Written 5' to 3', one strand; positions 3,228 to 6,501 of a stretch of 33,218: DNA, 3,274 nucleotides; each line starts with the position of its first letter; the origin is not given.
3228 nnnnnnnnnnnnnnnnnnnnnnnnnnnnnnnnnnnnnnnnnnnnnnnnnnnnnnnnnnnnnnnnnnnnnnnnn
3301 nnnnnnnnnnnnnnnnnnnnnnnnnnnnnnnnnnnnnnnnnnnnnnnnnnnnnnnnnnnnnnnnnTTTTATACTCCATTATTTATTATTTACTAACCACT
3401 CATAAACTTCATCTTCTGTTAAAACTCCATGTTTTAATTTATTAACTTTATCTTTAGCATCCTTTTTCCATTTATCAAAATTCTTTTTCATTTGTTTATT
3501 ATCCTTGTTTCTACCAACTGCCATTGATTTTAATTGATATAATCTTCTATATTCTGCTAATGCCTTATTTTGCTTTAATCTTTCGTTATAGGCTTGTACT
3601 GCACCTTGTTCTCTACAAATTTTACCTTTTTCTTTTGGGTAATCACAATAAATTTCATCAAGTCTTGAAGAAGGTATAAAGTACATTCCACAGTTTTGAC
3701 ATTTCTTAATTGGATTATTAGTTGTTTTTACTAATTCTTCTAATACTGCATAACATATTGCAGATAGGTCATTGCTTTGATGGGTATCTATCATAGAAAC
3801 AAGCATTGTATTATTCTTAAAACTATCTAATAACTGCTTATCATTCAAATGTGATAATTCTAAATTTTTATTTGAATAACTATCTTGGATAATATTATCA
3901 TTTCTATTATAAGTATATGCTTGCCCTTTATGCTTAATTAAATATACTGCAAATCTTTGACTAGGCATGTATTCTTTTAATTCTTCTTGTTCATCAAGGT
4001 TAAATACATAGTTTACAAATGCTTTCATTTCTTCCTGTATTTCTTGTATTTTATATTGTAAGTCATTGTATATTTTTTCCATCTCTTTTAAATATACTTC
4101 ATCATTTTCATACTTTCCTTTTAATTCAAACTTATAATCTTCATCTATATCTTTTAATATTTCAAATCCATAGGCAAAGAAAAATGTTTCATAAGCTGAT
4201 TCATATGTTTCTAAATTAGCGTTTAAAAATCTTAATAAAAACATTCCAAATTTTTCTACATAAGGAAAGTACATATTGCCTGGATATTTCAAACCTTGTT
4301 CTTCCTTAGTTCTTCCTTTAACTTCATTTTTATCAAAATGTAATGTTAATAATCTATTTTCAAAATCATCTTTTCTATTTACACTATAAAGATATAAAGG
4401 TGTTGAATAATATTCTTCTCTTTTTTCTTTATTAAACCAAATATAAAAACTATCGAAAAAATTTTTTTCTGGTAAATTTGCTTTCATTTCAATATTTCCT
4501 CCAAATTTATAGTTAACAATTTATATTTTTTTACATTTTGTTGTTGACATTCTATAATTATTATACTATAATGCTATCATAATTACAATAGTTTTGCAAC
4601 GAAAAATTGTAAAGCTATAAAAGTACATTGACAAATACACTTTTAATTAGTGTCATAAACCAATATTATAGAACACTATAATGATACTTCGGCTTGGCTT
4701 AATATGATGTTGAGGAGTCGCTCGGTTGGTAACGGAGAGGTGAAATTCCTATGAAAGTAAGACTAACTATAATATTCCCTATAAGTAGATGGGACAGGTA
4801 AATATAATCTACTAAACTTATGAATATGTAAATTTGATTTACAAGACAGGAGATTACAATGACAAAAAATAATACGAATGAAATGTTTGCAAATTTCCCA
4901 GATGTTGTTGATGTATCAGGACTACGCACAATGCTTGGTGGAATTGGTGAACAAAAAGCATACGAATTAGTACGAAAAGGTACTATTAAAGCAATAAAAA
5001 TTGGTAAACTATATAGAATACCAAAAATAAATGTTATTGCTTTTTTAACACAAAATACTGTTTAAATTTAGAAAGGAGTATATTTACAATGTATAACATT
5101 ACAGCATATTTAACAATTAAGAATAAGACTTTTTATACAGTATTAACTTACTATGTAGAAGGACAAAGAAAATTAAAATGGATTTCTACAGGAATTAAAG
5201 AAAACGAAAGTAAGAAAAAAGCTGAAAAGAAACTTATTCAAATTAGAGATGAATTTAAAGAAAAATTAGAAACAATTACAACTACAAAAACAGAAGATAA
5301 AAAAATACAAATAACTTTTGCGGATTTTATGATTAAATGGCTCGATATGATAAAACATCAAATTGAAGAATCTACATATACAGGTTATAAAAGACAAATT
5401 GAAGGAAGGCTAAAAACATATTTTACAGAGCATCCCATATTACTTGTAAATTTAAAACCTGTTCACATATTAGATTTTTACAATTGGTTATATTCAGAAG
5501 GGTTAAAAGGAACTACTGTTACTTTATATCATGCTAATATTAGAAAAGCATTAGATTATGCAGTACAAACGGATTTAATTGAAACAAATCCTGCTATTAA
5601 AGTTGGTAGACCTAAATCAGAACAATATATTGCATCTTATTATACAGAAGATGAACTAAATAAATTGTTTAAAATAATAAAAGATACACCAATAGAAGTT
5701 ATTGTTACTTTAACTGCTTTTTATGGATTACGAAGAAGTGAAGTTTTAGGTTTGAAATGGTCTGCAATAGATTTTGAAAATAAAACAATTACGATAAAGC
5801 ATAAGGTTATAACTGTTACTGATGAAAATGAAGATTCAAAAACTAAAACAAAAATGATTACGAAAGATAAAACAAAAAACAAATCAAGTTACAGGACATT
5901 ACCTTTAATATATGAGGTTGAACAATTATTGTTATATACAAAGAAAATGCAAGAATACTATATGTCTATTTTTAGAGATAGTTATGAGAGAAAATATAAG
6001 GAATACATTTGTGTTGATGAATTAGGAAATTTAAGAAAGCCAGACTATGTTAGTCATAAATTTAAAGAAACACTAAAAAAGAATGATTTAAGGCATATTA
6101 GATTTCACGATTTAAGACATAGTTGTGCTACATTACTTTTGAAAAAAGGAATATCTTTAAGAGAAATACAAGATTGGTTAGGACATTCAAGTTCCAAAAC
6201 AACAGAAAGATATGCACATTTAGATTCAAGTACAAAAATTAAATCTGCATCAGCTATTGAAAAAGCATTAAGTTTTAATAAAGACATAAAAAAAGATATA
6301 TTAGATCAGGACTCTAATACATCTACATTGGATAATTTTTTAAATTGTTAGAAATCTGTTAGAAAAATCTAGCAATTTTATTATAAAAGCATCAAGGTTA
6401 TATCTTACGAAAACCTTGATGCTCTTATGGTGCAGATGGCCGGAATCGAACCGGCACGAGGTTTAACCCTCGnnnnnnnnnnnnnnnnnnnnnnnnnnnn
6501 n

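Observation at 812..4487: Three-gene operon (Zn-ribbon protein, RNxxxH HEPN protein, Schlafen/AlbA_2 ATPase-HTH) on an integrase island: a candidate defence or abortive-infection module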

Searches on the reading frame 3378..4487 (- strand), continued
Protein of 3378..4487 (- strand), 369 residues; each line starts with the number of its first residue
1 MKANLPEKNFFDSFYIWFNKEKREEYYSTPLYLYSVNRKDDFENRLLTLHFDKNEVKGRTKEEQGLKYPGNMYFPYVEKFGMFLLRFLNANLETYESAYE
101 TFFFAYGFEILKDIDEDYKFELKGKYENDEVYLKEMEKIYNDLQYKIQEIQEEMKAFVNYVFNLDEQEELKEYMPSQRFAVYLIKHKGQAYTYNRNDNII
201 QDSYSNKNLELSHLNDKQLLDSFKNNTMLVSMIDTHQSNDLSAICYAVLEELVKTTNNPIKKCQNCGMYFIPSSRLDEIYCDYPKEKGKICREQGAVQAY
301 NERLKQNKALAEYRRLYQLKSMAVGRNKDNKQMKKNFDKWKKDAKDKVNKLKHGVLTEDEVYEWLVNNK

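Call 72: find_encoding_contigs(protein=P0262, flank=8000, max_places=4)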
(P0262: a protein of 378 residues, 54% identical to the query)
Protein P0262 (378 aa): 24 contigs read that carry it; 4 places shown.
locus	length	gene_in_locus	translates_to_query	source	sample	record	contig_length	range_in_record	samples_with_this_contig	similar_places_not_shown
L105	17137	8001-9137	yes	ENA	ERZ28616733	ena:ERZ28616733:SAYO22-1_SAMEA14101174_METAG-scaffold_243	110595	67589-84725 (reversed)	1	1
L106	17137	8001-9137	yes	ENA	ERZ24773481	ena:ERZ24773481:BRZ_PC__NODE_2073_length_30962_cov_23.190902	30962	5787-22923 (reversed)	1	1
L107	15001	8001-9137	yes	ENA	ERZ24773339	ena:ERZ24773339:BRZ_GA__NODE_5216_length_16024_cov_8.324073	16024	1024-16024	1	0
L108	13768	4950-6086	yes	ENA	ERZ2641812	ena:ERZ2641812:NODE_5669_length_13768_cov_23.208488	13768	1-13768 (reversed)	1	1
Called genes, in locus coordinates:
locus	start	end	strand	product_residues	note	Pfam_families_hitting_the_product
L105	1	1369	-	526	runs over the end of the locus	PF00005:ABC_tran, PF02463:SMC_N (faint), PF13304:AAA_21 (faint), PF12848:ABC_tran_Xtn, PF00005:ABC_tran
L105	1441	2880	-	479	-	-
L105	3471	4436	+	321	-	PF05598:DUF772, PF13751:DDE_Tnp_1_6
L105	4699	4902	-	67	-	-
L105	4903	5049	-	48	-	-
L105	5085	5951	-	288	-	PF07508:Recombinase (weak), PF13408:Zn_ribbon_recom, PF14287:DUF4368 (weak)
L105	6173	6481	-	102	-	PF00239:Resolvase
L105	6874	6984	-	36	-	-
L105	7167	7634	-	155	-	-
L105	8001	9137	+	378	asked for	PF19553:DUF6076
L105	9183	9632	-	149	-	-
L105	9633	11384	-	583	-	PF17914:HopA1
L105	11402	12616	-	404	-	PF08238:Sel1 (weak)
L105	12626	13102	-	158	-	-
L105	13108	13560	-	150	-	-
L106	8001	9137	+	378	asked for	PF19553:DUF6076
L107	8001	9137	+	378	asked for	PF19553:DUF6076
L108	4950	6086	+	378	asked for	PF19553:DUF6076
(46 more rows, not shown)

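Call 76: predict_structure(alignment_id=A5)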
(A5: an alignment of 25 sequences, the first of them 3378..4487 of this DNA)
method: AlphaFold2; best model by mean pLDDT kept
length: 369 residues; sequences in the alignment: 25
mean_pLDDT: 71.2   pTM: 0.64
mean pLDDT of the five models: 71.2, 69.1, 68.9, 65.6, 64.2
residues with pLDDT >= 90: 61; 70-90: 166; 50-70: 65; < 50: 77
segments of 3 or more residues with pLDDT < 50: 1-12, 31-73, 189-202, 229-235
pLDDT, mean of each block of 10 residues (from residue 1): 32 64 70 40 38 37 38 61 90 86 75 69 60 82 91 94 91 89 72 43 64 87 66 53 83 81 87 75 65 62 63 86 86 91 91 85 89
secondary structure, 60 per line:
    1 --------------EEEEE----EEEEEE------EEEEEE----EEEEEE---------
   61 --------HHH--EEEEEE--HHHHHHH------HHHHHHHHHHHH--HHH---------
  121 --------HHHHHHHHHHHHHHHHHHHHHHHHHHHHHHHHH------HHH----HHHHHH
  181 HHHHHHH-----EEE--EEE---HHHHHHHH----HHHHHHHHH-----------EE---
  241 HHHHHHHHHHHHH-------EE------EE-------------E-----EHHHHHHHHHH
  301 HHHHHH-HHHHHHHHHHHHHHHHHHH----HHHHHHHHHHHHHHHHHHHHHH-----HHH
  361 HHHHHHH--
elements in order: E15-19 E24-29 E36-41 E46-51 E74-79 H82-88 H95-106 H129-161 H175-187 E193-195 E198-200 H204-211 H216-224 H241-253 H291-306 H308-326 H331-352 H358-367

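Call 81: fold_search(model_id=the predicted structure, library=pdb)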
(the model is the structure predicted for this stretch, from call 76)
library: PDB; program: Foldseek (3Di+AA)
matches with E <= 10: 6; with E <= 0.001: 0
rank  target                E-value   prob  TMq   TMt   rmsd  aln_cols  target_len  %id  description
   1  3q84_H                2.6e+00  0.02  0.09  0.10  22.4       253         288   14  Crystal structure of human PACSIN 1 F-BAR domain (released 2012-02-22)
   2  6v01_A                3.9e+00  0.02  0.12  0.13  20.6       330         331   12  structure of human KCNQ1-KCNE3-CaM complex with PIP2 (released 2019-12-04)
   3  9bct_B                5.9e+00  0.01  0.11  0.05  19.5       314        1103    9  Cryo-EM structure of Thermococcus kodakarensis FttA-dependent transcription pre-termination complex containing 44 nt R (released 2024-07-31)
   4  5y5a_A                6.6e+00  0.01  0.11  0.09  14.1       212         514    8  Crystal structure of Est1 and Cdc13 (released 2017-12-20)
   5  2enp_MODEL_1_A        9.0e+00  0.02  0.05  0.11  13.2        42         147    5  Solution structure of the first C2 domain from human B/K protein (released 2007-10-02)
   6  5h5m_B                9.0e+00  0.01  0.13  0.13  18.8       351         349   11  Crystal structure of HMP-1 M domain (released 2017-03-29)

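Call 90: search_dna_similar(query=window:3378-4487:-, collection=plasmids, mode=protein, max_evalue=0.001, max_rows=15)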
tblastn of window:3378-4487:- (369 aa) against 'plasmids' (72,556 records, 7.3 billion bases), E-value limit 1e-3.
Records with a match: 2; places in all: 2; records where one place covers at least 80% of the query: 0.
Best place of each record, by identity: <60% 2.
By first word of the organism name: Clostridioides 2.
By predicted mobility (MOB-suite, as given by PLSDB): non-mobilizable 2.
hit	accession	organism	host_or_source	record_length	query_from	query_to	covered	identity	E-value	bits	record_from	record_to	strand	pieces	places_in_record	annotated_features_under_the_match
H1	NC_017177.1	Clostridioides difficile BI1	Homo sapiens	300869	260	327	18%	35.3%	7e-4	49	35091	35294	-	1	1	DUF6076 domain-containing protein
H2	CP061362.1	Clostridioides sp. ES-W-0016-02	water,pond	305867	260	327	18%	35.3%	7e-4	49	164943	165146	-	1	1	hypothetical protein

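Call 91: search_dna_similar(query=window:3378-4487:-, collection=phages, mode=protein, max_evalue=0.001, max_rows=15)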
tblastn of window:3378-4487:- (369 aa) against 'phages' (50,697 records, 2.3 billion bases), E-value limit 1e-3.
Records with a match: 1; places in all: 1; records where one place covers at least 80% of the query: 0.
Best place of each record, by identity: <60% 1.
By first word of the organism name: Ruminococcus 1.
By host as written in the record: Ruminococcus bicirculans (ex Liu et al. 2021) 1.
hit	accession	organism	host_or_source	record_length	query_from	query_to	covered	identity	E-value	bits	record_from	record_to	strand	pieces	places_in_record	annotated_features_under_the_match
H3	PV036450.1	Ruminococcus phage NatCom_38182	Ruminococcus bicirculans (ex Liu et al. ...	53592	253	366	31%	36.2%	1e-10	69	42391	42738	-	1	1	hypothetical protein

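Call 92: get_annotated_region(hit=H1, flank=7000)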
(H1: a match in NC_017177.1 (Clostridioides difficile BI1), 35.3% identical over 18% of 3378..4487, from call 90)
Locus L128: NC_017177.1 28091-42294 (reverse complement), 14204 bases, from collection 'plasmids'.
description: Clostridioides difficile BI1 plasmid unnamed, complete sequence
organism: Clostridioides difficile BI1 (NCBI taxid 699034)
taxonomy: Bacteria; Bacillota; Clostridia; Peptostreptococcales; Peptostreptococcaceae; Clostridioides; Clostridioides difficile; Clostridioides difficile BI1
host: -; source: Homo sapiens; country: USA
typing (MOB-suite, as given by PLSDB): non-mobilizable
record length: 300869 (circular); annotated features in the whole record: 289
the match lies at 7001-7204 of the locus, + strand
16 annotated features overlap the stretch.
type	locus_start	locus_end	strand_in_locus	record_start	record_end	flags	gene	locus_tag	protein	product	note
CDS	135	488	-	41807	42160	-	-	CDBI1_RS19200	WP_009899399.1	hypothetical protein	-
CDS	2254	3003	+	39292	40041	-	-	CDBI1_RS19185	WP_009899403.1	hypothetical protein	-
CDS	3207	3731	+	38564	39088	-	lepB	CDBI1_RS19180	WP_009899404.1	signal peptidase I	GO:0009306 - protein secretion [Evidence IEA]; GO:0006465 - signal peptide processing [Evidence IEA]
CDS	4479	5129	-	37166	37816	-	-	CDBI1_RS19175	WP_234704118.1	hypothetical protein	-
CDS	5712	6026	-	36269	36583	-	-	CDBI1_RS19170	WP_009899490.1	hypothetical protein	-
CDS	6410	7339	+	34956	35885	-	-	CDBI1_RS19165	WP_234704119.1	DUF6076 domain-containing protein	-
CDS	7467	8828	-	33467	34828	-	-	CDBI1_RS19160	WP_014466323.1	DUF4116 domain-containing protein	-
CDS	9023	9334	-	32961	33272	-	-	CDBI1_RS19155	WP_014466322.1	hypothetical protein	-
CDS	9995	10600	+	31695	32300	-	-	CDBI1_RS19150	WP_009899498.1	DUF6076 domain-containing protein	-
CDS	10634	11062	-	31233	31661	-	-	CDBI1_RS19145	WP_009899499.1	DUF4116 domain-containing protein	-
CDS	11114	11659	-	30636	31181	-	-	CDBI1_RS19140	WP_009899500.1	hypothetical protein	-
CDS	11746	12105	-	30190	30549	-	-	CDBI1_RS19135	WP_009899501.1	hypothetical protein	-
CDS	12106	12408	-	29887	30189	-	-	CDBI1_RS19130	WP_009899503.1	hypothetical protein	-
CDS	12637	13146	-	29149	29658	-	-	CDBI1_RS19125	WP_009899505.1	type II toxin-antitoxin system antitoxin SocA domain-containing protein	-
CDS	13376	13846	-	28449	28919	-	-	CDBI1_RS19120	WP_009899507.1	type II toxin-antitoxin system antitoxin SocA domain-containing protein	-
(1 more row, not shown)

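Call 93: get_annotated_region(hit=H3, flank=6000)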
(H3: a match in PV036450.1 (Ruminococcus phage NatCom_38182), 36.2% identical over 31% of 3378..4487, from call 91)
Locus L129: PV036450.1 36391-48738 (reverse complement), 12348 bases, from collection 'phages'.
description: Ruminococcus phage NatCom_38182, complete genome.
organism: Ruminococcus phage NatCom_38182 (NCBI taxid 3403540)
taxonomy: Viruses; Duplodnaviria; Heunggongvirae; Uroviricota; Caudoviricetes; Ca. Heliusvirales
host: Ruminococcus bicirculans (ex Liu et al. 2021); source: human feces; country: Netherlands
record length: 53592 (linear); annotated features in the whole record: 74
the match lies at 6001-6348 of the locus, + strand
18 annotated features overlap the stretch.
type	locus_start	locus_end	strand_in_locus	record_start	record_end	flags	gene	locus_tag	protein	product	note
CDS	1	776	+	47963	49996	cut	-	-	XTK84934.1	hypothetical protein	-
CDS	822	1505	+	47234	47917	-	-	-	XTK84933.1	hypothetical protein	-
CDS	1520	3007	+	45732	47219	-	-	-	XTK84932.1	hypothetical protein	-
CDS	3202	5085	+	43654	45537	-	-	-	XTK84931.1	hypothetical protein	-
CDS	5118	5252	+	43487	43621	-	-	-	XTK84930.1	hypothetical protein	-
CDS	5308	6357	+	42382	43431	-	-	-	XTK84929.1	hypothetical protein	-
CDS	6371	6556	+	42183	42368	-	-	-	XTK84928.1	hypothetical protein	-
CDS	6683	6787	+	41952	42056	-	-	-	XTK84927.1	hypothetical protein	-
CDS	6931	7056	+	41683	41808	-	-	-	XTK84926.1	hypothetical protein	-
CDS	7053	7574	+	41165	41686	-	-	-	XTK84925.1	hypothetical protein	-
CDS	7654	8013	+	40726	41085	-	-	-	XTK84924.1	nucleoside 2-deoxyribosyltransferase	-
CDS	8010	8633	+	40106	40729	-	-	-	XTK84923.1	hypothetical protein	-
CDS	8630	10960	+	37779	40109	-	-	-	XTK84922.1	DNA helicase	-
CDS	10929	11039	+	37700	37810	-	-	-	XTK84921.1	hypothetical protein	-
CDS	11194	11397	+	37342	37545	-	-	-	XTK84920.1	hypothetical protein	-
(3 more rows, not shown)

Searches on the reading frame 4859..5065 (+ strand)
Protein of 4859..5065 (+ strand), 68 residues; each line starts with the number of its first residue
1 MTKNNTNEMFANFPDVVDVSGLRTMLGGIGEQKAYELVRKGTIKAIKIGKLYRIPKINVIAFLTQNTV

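Call 3: search_protein_families(library=pfam, proteins=[window:4859-5065:+], max_evalue=1)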
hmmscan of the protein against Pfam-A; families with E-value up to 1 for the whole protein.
window:4859-5065:+ (68 aa): 2 families
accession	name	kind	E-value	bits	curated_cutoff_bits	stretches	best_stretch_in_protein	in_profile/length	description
PF12728.13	HTH_17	-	2.3e-08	34.6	27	1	28-66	12-50/51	Helix-turn-helix domain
PF02961.22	SAM_BAF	-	0.21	12.5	25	1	24-61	21-58/88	Barrier to autointegration factor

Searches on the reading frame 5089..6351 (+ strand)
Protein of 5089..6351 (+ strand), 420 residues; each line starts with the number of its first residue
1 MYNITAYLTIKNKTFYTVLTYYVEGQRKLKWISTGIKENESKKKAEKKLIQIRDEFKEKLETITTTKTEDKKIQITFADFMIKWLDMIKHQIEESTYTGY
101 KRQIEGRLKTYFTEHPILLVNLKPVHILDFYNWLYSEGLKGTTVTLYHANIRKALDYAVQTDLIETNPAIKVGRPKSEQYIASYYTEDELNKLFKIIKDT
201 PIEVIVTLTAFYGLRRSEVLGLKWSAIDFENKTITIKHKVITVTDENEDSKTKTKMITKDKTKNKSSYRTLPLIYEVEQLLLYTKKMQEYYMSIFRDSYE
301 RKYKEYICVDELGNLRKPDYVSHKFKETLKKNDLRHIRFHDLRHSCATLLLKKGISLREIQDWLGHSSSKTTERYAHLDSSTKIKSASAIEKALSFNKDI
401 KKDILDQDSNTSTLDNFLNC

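Call 3: search_protein_families(library=pfam, proteins=[window:5089-6351:+], max_evalue=1)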
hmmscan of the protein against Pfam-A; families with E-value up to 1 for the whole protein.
window:5089-6351:+ (420 aa): 5 families
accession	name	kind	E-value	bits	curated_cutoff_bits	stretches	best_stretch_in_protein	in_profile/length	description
PF00589.27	Phage_integrase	-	2.1e-27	96.4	27.1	1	186-379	4-169/172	Phage integrase family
PF13102.12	Phage_int_SAM_5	-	2e-09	38.1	22.3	1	76-171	1-97/98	Phage integrase SAM-like domain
PF14659.12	Phage_int_SAM_3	-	1.4e-08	35.2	22.6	1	76-134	1-57/58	Phage integrase, N-terminal SAM-like domain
PF02899.23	Phage_int_SAM_1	-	0.00072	20.2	22.3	1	87-160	7-81/83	Phage integrase, N-terminal SAM-like domain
PF22022.2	Phage_int_M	-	0.014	16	27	1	77-171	1-92/96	Phage integrase central domain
